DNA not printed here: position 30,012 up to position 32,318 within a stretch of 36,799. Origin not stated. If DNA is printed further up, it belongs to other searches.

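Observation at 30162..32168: Orphan NuoF-like flavo-FeS protein fused to a hemerythrin-like C-terminal domain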

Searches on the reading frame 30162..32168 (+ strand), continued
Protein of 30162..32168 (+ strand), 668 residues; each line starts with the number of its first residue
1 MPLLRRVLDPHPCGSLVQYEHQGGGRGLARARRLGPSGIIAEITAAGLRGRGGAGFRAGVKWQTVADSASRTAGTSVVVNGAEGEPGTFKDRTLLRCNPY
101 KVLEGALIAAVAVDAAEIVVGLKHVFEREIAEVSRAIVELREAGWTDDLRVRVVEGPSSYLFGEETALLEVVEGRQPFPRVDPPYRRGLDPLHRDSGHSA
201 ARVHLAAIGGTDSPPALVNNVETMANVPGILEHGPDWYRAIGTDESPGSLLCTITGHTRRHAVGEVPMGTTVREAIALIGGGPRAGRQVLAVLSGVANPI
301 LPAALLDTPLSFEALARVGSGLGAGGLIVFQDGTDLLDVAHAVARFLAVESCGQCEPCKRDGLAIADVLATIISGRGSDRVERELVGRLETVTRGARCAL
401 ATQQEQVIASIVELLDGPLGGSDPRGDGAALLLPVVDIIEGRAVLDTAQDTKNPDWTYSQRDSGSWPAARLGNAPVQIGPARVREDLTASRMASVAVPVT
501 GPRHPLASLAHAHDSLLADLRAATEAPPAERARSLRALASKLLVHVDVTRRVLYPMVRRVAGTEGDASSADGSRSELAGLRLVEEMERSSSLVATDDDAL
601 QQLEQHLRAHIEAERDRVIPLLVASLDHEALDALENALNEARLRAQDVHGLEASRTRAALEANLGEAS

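Call 84: find_encoding_contigs(protein=P0043, flank=8000, max_places=1)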
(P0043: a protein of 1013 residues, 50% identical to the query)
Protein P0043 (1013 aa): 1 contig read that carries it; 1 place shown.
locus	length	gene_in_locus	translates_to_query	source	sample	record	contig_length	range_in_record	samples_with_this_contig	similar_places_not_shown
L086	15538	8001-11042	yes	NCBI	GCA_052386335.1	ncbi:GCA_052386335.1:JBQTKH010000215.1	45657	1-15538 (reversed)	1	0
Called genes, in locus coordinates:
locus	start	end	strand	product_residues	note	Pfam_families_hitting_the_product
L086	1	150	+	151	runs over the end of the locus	PF00582:Usp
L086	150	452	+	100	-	-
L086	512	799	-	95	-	-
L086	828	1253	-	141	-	-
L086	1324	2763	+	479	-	PF19295:SufBD_N, PF01458:SUFBD_core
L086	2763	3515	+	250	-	PF02463:SMC_N (faint), PF00005:ABC_tran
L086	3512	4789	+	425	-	PF01458:SUFBD_core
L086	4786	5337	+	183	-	PF01883:FeS_assembly_P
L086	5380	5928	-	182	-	PF01323:DSBA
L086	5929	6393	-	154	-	PF00582:Usp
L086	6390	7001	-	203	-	PF00081:Sod_Fe_N, PF02777:Sod_Fe_C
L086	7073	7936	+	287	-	PF00582:Usp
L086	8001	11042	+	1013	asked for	PF01512:Complex1_51K, PF10589:NADH_4Fe-4S, PF00582:Usp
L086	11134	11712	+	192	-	PF09990:DUF2231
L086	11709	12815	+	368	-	PF00923:TAL_FSA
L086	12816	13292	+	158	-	-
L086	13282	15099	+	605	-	PF19291:TREH_N, PF00723:Glyco_hydro_15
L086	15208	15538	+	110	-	?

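Call 85: find_encoding_contigs(protein=P0081, flank=8000, max_places=1)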
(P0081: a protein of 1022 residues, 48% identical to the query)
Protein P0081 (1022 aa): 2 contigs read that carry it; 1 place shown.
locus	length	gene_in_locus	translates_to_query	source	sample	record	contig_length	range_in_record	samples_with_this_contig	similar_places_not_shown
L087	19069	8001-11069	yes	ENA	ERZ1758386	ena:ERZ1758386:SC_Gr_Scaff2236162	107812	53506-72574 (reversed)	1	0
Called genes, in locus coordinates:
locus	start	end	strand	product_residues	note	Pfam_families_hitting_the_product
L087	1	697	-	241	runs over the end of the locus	PF01786:AOX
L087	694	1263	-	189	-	PF09990:DUF2231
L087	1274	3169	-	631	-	PF00501:AMP-binding, PF23562:AMP-binding_C_3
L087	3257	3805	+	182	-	PF01323:DSBA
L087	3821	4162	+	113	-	PF04193:PQ-loop (weak)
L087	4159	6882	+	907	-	PF13302:Acetyltransf_3, PF00583:Acetyltransf_1, PF13508:Acetyltransf_7 (weak), PF02629:CoA_binding, PF13380:CoA_binding_2, PF13607:Succ_CoA_lig, PF19045:Ligase_CoA_2, PF13549:ATP-grasp_5, +1 more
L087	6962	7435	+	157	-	PF00582:Usp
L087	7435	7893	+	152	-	PF00582:Usp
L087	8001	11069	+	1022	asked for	PF01512:Complex1_51K, PF10589:NADH_4Fe-4S, PF01814:Hemerythrin (faint), PF00582:Usp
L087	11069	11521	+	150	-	-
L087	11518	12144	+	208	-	PF00081:Sod_Fe_N, PF02777:Sod_Fe_C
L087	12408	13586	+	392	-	PF01527:HTH_Tnp_1 (weak), PF13384:HTH_23 (weak), PF13518:HTH_28, PF13551:HTH_29 (weak), PF13565:HTH_32, PF24764:rva_4 (weak), PF00665:rve, PF13683:rve_3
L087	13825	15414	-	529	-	PF00496:SBP_bac_5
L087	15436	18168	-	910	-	PF00069:Pkinase, PF07714:PK_Tyr_Ser-Thr, PF00496:SBP_bac_5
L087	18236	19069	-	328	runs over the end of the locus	PF00005:ABC_tran, PF13304:AAA_21 (weak), PF08352:oligo_HPY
